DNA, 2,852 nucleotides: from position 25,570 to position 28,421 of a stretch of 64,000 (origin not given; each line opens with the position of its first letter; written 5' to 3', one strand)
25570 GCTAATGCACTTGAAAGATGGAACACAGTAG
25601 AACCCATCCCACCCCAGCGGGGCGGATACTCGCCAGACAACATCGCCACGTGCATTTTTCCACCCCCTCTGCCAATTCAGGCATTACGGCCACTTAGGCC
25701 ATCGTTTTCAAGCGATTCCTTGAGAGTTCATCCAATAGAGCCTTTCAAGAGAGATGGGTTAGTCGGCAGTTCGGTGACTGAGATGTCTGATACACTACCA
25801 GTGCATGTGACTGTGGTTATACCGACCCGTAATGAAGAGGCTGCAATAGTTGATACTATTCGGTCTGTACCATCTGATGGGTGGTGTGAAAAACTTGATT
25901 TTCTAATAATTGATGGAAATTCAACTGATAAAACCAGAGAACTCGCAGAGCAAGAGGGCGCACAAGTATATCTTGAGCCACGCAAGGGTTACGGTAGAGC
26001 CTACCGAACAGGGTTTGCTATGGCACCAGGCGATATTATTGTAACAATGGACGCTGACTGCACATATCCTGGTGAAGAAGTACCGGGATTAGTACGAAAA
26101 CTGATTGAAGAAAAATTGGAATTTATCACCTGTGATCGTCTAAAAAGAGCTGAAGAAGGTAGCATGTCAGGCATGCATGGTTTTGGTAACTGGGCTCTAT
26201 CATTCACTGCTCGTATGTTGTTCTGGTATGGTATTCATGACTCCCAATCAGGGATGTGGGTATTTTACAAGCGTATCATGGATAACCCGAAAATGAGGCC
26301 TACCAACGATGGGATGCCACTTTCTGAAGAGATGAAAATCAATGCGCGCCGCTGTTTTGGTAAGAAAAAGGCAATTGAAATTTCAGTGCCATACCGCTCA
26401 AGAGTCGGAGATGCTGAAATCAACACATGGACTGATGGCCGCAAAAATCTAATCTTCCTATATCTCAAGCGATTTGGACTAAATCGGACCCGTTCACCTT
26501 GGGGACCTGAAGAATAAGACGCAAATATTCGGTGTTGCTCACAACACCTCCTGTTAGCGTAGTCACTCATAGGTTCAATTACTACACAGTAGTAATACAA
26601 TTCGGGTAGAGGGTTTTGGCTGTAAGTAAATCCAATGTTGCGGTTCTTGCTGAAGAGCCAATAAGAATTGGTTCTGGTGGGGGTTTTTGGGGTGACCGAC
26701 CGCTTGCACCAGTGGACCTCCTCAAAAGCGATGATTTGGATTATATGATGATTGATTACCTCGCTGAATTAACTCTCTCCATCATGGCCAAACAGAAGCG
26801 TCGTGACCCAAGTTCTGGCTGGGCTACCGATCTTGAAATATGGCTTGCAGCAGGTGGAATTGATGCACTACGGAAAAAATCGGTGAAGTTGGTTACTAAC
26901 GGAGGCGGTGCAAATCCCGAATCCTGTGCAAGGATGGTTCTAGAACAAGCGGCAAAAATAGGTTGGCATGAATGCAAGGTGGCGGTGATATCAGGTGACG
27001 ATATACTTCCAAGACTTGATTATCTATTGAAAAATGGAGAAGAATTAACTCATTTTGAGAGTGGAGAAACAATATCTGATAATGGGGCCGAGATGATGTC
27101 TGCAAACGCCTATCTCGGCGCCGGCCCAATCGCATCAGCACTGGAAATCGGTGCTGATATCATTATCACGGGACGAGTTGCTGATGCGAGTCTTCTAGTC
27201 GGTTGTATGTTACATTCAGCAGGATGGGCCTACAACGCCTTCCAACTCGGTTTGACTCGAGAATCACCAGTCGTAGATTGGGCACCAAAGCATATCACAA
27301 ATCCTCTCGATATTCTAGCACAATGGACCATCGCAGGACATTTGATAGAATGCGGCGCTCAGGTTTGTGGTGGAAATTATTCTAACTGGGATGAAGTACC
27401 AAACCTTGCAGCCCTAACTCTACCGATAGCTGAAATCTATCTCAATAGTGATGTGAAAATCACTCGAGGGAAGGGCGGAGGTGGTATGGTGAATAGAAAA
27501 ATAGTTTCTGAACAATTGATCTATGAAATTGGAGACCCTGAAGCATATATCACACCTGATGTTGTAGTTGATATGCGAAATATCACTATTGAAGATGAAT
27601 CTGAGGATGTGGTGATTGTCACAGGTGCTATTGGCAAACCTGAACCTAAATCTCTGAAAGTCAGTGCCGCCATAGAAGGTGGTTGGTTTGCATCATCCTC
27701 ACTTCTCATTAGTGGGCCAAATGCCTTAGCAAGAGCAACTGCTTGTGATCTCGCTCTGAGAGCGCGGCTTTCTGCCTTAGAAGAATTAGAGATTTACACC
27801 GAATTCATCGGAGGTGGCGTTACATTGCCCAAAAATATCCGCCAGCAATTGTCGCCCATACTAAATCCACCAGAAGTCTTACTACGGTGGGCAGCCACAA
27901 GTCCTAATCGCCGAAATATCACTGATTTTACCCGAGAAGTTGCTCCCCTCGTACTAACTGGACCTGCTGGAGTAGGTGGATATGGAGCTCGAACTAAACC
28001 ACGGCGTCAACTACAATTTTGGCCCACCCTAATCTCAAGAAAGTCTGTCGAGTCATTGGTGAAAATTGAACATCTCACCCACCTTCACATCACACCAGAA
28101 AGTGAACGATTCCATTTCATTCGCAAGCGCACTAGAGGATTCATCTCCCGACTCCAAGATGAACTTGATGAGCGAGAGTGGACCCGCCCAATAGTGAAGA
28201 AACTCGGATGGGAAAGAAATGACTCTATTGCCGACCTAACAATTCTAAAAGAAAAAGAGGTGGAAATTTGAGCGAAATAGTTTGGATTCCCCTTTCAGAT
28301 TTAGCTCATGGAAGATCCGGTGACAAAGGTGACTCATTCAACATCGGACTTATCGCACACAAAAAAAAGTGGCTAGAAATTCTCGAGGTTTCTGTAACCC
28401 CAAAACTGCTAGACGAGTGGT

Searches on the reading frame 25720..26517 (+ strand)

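Call 13: search_protein_families(library=pfam, proteins=[window:25720-26517:+], max_evalue=0.00001)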
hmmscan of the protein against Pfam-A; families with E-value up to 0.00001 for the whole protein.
window:25720-26517:+ (265 aa): 2 families
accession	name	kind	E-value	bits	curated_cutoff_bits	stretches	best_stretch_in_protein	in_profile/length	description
PF00535.33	Glycos_transf_2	-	3.6e-24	86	23.3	1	31-185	1-162/168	Glycosyl transferase family 2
PF10111.15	Glyco_tranf_2_2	-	4.6e-06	26.8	27.3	1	31-116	1-94/276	Glycosyltransferase like family 2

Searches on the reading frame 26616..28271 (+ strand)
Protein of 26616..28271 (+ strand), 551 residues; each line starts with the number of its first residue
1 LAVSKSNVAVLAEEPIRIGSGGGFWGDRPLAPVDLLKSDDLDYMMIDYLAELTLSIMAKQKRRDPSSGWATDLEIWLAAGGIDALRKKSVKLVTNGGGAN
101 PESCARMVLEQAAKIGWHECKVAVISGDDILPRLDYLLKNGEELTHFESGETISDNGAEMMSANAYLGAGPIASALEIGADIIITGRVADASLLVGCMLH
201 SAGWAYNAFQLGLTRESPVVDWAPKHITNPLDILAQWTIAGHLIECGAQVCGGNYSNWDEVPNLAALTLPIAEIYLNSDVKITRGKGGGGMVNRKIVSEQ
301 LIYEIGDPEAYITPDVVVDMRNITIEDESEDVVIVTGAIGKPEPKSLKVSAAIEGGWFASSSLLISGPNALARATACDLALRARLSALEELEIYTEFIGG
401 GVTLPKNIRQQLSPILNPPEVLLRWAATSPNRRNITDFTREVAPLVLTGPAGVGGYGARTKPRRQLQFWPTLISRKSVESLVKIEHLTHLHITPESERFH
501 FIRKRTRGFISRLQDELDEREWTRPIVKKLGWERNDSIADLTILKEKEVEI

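Call 13: search_protein_families(library=pfam, proteins=[window:26616-28271:+], max_evalue=0.00001)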
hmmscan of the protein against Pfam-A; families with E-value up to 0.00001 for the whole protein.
window:26616-28271:+ (551 aa): 1 family
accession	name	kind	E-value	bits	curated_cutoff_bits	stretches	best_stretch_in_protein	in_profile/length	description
PF07287.17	AtuA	-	2.5e-123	412.5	22.8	2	230-483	189-436/437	Acyclic terpene utilisation family protein AtuA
